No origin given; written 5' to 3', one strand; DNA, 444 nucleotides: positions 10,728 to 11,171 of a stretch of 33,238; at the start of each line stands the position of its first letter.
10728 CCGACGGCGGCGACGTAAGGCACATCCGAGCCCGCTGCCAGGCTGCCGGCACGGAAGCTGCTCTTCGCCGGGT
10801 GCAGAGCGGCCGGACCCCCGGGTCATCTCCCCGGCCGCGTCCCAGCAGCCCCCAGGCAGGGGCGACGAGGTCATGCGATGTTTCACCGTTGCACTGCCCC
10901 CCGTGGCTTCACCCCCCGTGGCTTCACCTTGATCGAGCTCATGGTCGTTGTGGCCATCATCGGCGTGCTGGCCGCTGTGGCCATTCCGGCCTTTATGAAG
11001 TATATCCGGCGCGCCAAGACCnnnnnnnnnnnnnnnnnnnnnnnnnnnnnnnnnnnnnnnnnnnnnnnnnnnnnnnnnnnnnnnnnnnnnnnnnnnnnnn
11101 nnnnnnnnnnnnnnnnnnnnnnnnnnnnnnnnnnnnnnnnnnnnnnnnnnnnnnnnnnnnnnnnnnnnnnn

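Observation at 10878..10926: Type IV pilin leader contains an exact in-frame 15-bp duplication giving two consecutive G|FT prepilin-peptidase sites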

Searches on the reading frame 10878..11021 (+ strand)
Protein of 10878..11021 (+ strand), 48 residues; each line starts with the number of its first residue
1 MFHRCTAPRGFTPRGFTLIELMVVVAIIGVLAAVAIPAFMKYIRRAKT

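Call 32: find_homologous_proteins(query=window:10878-11021:+, max_evalue=0.001)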
Query seq(48 aa) (48 aa): 117 proteins with E <= 0.001 among 145 candidates.
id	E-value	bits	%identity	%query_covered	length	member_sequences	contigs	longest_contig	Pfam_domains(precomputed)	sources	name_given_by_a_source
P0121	4.7e-11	59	89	73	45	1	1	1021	PF07963.18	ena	-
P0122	1.1e-10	58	89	73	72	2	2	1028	PF07963.18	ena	-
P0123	1.8e-10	57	89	73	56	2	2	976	PF07963.18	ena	-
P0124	2.6e-10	57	89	73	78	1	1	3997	PF07963.18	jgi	jgi:type IV pilus assembly protein PilA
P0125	3.6e-10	56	91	71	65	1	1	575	PF07963.18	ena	-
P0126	5.0e-10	56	73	83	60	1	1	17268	PF07963.18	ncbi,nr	ncbi:MAG: prepilin-type N-terminal cleavage/methylation domain-containing protein, partial [Myxococc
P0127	6.1e-10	56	83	75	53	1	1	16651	PF07963.18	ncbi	ncbi:MAG: prepilin-type N-terminal cleavage/methylation domain-containing protein, partial [bacteriu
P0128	6.3e-10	56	72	90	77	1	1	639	PF07963.18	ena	-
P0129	7.7e-10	55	78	83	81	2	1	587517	PF07963.18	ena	-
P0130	7.8e-10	55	88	69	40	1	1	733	PF07963.18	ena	-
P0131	1.3e-9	55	83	73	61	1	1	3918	PF07963.18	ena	-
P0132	1.4e-9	55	81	77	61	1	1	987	PF07963.18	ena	-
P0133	2.3e-9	54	84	77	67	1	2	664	PF07963.18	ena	-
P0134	2.6e-9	54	91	67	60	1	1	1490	PF07963.18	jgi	jgi:prepilin-type N-terminal cleavage/methylation domain-containing protein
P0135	7.2e-9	52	78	83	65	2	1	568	PF07963.18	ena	-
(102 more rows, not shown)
